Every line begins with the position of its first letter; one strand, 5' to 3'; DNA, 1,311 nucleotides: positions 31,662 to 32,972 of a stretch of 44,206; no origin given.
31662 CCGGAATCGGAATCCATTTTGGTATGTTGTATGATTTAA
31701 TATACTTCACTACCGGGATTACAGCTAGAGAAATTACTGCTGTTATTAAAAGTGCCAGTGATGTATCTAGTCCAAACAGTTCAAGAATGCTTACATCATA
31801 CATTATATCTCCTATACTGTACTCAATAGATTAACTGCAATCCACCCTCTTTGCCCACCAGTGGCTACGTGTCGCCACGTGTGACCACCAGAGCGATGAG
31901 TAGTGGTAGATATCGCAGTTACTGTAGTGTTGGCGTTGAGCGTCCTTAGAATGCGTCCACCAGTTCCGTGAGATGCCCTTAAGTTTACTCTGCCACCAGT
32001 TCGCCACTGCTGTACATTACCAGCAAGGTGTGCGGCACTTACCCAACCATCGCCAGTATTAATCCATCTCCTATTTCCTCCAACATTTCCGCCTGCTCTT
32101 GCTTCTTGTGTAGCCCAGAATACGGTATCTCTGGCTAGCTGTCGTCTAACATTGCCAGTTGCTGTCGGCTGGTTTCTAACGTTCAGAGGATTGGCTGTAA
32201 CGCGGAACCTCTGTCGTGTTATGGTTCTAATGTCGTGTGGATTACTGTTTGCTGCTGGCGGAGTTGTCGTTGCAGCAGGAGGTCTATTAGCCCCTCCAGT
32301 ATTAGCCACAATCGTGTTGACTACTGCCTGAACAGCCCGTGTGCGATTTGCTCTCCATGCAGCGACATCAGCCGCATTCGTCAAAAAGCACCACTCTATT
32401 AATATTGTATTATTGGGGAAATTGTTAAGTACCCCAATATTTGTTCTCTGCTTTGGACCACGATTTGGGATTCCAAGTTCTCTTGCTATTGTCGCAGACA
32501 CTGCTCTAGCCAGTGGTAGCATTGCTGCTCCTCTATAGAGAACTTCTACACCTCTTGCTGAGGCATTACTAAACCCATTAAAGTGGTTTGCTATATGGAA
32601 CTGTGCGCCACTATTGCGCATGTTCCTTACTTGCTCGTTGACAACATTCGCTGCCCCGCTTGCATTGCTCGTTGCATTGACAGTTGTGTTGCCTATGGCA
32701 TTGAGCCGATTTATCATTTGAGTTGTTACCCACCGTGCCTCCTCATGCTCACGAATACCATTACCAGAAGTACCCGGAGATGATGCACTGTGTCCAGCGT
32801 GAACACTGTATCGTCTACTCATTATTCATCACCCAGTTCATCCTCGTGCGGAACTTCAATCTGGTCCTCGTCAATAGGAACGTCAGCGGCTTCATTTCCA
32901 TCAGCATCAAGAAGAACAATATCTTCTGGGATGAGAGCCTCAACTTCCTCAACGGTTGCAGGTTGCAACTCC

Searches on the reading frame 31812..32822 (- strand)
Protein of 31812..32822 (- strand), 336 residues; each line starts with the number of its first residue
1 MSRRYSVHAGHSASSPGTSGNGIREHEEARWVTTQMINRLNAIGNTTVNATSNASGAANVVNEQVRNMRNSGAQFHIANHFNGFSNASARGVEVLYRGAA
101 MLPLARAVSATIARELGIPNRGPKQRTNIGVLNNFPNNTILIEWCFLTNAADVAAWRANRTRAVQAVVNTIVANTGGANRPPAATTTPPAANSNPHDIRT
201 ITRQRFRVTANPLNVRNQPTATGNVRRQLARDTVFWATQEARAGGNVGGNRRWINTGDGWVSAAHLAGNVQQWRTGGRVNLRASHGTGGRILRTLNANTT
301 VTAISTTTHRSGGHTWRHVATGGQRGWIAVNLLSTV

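Call 62: search_protein_families(library=pfam, proteins=[window:31812-32822:-], max_evalue=0.01)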
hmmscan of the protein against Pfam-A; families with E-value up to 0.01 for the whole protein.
window:31812-32822:- (336 aa): 3 families
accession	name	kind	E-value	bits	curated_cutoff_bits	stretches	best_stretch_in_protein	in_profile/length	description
PF01520.23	Amidase_3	-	1.6e-19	71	27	1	7-171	3-172/174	N-acetylmuramoyl-L-alanine amidase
PF08239.17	SH3_3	-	4.1e-08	33.7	27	1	278-333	2-53/54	Bacterial SH3 domain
PF06347.19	SH3_4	-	0.0034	17.6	24.1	0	314-334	34-55/56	Bacterial SH3 domain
